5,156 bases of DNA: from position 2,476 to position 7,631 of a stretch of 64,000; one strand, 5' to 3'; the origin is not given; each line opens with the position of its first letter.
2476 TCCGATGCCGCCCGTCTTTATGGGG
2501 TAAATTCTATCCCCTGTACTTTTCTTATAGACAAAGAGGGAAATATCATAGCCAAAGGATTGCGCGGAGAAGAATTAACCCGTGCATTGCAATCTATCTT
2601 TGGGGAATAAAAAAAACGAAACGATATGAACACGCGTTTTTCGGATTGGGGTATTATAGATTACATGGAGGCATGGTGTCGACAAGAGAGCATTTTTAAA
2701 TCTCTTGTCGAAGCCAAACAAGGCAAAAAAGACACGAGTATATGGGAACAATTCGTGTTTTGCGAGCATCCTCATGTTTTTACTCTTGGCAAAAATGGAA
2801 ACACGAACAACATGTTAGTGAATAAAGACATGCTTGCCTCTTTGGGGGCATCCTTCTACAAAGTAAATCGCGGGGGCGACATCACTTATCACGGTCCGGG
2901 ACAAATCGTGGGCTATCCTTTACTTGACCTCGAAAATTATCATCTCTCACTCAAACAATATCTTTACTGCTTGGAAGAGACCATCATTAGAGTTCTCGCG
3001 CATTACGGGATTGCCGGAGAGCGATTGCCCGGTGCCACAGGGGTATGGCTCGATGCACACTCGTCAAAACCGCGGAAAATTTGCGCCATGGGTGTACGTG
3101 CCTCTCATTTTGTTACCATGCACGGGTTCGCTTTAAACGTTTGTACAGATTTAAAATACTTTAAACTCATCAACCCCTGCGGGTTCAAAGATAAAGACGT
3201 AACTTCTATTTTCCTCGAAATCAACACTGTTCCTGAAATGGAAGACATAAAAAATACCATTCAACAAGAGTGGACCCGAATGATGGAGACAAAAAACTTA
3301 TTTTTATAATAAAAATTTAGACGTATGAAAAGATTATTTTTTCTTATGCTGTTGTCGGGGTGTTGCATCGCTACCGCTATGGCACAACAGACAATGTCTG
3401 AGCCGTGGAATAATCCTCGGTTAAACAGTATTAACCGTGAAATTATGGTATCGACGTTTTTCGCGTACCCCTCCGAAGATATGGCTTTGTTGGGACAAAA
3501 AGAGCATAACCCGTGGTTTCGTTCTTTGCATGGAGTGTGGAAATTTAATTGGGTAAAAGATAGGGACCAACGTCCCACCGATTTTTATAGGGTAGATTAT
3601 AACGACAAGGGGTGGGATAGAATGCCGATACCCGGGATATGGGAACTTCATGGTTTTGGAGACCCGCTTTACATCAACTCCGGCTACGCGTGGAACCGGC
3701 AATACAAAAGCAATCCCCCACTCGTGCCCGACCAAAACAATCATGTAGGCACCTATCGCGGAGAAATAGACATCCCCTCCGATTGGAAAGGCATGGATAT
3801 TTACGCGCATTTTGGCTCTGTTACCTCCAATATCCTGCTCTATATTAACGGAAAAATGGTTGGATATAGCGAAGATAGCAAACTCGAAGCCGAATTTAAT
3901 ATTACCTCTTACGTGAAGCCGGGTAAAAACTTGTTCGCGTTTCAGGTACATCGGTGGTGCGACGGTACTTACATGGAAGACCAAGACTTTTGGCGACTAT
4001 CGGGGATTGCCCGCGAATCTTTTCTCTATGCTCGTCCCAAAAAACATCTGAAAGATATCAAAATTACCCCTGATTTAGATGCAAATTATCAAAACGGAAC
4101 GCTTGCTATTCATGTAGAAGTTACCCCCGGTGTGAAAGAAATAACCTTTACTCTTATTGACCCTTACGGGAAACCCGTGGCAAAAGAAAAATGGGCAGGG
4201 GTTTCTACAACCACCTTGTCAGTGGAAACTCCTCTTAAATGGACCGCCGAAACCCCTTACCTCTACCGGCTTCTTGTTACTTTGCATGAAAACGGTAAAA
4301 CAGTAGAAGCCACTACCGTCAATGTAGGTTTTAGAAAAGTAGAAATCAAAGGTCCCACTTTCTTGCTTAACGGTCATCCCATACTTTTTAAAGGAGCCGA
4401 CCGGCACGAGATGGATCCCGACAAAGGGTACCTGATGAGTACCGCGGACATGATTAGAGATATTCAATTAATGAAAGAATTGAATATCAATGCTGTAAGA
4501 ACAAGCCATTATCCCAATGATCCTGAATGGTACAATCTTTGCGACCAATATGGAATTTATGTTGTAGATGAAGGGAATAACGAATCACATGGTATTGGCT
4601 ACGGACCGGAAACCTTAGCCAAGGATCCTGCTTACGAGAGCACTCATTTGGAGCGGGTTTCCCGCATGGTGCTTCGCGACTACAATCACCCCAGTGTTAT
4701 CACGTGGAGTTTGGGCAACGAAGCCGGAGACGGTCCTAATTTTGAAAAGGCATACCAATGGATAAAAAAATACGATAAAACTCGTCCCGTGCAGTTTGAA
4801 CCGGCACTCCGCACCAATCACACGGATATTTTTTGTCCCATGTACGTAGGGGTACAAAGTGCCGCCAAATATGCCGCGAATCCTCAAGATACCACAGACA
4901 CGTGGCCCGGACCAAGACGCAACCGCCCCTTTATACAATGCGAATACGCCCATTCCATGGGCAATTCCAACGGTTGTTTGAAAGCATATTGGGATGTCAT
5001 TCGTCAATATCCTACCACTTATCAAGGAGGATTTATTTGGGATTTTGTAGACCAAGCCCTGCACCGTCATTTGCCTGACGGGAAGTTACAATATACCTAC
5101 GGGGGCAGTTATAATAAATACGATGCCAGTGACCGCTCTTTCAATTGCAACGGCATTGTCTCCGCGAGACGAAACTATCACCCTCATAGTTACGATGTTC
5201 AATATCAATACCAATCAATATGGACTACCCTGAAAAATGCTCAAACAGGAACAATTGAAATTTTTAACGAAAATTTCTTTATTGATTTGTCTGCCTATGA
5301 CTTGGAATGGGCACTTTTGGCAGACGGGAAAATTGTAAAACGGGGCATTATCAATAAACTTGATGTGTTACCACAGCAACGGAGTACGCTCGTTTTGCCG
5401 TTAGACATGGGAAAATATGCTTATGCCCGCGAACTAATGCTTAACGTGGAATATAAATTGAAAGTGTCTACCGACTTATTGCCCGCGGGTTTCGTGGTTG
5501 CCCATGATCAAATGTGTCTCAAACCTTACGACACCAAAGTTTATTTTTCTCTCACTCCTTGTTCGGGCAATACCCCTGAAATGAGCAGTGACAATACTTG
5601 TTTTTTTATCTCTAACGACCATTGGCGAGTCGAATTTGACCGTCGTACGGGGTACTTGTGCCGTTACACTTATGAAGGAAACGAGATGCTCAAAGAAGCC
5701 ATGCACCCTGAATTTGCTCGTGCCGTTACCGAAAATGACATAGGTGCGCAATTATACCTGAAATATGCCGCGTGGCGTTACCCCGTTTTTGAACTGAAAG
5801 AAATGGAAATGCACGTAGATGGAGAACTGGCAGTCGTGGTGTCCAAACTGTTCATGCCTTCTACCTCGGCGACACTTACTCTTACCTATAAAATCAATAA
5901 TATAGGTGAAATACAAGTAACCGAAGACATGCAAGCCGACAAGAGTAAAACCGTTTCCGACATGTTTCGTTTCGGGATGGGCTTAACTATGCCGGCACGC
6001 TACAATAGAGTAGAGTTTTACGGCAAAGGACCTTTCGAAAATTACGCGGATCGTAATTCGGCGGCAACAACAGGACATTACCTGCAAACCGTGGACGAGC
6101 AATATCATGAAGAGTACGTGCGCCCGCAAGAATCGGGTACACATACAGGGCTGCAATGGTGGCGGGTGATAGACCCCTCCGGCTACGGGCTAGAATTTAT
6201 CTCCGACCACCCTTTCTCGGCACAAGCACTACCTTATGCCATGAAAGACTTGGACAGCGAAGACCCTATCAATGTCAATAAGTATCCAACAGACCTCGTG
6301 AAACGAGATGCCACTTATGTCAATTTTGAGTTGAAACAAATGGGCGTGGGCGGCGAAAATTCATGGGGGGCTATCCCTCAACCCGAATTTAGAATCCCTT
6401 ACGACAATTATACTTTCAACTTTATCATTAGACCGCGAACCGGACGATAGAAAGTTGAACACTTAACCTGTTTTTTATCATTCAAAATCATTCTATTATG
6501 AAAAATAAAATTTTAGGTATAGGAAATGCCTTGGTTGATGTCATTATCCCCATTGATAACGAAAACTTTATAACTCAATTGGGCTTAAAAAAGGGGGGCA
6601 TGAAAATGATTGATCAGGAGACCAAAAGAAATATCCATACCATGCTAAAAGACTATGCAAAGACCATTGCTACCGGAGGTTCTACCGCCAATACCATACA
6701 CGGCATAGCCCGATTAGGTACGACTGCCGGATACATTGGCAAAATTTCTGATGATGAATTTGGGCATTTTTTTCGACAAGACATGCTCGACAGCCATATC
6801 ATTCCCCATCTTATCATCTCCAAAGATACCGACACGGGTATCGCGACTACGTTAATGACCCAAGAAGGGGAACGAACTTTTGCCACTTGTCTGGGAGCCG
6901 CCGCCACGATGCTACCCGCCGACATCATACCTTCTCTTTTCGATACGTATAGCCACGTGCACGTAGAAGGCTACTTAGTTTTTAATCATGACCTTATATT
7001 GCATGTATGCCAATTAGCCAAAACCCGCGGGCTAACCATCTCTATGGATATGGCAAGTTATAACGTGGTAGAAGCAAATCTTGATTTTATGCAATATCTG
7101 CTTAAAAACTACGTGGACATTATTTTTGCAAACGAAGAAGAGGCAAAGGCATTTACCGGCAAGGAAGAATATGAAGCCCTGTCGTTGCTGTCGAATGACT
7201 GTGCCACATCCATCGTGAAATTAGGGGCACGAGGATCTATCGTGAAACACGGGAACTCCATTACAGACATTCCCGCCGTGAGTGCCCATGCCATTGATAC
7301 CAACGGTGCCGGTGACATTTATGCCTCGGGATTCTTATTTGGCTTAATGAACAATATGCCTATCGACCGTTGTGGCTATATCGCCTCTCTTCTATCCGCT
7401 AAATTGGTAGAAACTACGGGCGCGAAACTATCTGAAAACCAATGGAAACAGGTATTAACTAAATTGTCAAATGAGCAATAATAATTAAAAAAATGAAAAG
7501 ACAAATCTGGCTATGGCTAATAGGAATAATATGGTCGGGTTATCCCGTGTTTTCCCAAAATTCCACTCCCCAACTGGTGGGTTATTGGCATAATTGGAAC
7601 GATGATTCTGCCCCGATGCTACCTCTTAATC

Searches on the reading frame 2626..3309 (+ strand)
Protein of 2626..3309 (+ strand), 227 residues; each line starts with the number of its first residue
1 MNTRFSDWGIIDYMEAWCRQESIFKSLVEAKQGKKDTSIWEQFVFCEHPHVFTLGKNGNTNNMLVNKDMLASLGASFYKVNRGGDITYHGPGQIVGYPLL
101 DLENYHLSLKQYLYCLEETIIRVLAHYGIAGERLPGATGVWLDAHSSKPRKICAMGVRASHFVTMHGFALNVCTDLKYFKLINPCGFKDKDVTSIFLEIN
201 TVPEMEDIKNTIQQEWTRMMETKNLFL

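Call 36: search_protein_families(library=pfam, proteins=[window:2626-3309:+], max_evalue=0.00001)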
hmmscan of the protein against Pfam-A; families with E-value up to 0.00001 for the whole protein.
window:2626-3309:+ (227 aa): 1 family
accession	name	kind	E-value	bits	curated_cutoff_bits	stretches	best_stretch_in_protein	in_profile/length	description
PF21948.1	LplA-B_cat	-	2e-42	145.9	27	1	12-215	1-198/200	Lipoyl protein ligase A/B catalytic domain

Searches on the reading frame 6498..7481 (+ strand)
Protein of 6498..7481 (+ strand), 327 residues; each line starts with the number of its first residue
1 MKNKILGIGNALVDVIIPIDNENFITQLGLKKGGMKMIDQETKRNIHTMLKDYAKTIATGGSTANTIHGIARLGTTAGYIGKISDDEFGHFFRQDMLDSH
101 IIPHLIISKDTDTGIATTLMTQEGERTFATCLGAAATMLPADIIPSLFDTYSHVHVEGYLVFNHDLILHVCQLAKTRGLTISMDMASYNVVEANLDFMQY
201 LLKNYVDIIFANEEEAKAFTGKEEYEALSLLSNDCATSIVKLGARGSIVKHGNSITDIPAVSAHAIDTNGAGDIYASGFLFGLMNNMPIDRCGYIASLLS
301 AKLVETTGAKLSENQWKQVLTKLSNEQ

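Call 36: search_protein_families(library=pfam, proteins=[window:6498-7481:+], max_evalue=0.00001)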
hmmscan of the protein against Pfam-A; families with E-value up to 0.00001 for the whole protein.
window:6498-7481:+ (327 aa): 1 family
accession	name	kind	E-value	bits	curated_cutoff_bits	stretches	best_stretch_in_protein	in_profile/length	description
PF00294.29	PfkB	-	3.1e-43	148.7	25.8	1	58-312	34-298/302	pfkB family carbohydrate kinase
